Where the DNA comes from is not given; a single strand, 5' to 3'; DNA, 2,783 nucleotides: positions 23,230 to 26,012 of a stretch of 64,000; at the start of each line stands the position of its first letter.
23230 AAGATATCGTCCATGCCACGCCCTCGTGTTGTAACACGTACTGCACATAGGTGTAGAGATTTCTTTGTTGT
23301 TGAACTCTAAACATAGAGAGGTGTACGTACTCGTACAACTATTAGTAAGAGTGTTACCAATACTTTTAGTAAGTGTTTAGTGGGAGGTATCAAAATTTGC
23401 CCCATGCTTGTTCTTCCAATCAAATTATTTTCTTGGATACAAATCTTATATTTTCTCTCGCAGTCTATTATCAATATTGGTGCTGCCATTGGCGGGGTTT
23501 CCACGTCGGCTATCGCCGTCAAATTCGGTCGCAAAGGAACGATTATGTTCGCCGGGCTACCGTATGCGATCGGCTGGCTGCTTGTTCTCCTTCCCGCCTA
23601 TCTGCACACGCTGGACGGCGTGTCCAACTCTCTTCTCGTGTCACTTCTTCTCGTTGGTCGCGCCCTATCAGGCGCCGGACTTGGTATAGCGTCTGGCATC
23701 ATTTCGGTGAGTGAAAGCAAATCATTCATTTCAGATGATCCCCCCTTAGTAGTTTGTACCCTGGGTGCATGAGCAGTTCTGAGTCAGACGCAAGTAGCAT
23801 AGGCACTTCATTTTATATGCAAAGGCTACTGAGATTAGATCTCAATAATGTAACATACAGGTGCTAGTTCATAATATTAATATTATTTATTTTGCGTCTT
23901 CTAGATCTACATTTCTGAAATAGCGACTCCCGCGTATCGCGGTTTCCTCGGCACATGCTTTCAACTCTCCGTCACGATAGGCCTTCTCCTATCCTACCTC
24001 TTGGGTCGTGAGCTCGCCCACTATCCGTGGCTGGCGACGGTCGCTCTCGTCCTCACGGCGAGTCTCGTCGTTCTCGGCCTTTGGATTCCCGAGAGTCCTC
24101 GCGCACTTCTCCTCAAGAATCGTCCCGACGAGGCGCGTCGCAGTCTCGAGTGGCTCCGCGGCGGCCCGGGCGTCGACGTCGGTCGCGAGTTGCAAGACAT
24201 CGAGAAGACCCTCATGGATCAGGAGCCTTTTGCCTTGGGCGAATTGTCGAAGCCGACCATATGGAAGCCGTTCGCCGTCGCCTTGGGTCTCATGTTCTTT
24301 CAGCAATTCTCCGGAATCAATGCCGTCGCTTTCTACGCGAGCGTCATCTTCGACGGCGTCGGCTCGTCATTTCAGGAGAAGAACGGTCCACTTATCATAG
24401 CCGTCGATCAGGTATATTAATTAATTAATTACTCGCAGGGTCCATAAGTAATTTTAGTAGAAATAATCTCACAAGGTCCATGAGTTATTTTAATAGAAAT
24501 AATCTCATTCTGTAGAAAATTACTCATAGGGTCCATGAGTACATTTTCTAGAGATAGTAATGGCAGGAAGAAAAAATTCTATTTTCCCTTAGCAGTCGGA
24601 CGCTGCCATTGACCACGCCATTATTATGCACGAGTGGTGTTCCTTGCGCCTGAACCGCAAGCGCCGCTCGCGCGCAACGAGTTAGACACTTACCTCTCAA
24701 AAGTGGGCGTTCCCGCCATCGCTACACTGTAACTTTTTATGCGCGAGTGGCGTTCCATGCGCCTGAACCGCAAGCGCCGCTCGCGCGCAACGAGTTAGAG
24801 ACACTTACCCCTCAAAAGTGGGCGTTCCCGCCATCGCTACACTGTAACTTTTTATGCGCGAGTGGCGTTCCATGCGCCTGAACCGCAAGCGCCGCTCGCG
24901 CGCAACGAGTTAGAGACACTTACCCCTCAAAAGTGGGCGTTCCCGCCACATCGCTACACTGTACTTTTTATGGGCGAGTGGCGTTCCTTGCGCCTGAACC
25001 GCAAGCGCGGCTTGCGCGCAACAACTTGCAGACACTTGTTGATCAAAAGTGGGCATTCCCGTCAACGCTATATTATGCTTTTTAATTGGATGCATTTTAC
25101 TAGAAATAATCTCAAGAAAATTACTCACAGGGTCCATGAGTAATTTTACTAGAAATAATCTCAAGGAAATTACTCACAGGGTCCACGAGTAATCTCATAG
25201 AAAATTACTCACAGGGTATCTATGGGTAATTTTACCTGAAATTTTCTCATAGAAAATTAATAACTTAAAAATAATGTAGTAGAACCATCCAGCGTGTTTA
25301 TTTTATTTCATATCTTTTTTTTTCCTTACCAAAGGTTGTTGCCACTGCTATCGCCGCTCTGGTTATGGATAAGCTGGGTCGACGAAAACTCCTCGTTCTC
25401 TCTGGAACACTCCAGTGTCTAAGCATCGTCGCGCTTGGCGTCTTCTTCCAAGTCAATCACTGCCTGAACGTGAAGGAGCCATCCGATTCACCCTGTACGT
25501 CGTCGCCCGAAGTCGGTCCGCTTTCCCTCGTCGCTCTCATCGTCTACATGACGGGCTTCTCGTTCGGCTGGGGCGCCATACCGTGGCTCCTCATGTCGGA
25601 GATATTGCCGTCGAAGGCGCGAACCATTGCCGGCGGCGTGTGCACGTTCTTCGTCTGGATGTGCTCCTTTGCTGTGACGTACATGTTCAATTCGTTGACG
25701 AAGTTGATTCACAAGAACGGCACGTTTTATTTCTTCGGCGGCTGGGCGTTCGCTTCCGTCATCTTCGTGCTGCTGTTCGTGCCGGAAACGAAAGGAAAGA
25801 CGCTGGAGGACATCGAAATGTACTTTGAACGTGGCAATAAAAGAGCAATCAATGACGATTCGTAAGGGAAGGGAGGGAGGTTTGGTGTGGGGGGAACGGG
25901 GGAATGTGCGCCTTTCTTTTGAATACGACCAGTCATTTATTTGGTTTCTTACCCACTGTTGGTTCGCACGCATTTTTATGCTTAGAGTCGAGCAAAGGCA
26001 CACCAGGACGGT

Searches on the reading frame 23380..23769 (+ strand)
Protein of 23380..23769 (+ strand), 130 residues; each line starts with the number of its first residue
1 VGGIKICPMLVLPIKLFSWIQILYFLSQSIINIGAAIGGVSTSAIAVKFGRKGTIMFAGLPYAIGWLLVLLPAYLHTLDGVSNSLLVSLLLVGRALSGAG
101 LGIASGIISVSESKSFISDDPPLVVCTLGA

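Call 76: search_protein_families(library=pfam, max_evalue=0.01, proteins=[window:23380-23769:+])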
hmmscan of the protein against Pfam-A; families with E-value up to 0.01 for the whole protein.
window:23380-23769:+ (130 aa): 1 family
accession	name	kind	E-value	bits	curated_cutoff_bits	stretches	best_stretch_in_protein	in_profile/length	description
PF00083.30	Sugar_tr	-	4.9e-09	36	22.3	1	23-111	47-126/452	Sugar (and other) transporter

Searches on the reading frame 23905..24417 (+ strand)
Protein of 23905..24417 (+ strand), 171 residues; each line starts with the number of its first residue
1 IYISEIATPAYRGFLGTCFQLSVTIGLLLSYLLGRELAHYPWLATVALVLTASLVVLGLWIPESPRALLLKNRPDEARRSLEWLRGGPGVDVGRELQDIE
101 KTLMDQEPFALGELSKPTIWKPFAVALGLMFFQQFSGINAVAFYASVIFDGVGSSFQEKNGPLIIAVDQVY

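Call 76: search_protein_families(library=pfam, max_evalue=0.01, proteins=[window:23905-24417:+])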
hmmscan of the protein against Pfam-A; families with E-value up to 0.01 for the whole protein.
window:23905-24417:+ (171 aa): 2 families
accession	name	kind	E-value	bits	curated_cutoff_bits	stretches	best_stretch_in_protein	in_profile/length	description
PF00083.30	Sugar_tr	-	1.3e-31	110.4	22.3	1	1-155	125-287/452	Sugar (and other) transporter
PF07690.21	MFS_1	-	2.6e-06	27.1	33.4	1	5-153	112-233/347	Major Facilitator Superfamily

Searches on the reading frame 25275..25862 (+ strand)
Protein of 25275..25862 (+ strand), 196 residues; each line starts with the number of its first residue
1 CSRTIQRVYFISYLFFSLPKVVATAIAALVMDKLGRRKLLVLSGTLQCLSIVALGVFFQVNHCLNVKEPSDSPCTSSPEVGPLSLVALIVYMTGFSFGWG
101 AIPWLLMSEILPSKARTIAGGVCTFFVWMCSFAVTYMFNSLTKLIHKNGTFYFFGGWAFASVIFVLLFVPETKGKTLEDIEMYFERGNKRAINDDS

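Call 76: search_protein_families(library=pfam, max_evalue=0.01, proteins=[window:25275-25862:+])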
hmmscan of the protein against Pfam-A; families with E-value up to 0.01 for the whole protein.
window:25275-25862:+ (196 aa): 2 families
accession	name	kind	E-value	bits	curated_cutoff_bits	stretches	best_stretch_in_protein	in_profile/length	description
PF00083.30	Sugar_tr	-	7.8e-33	114.5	22.3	1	16-183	296-451/452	Sugar (and other) transporter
PF07690.21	MFS_1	-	3.6e-08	33.2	33.4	1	15-177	40-182/347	Major Facilitator Superfamily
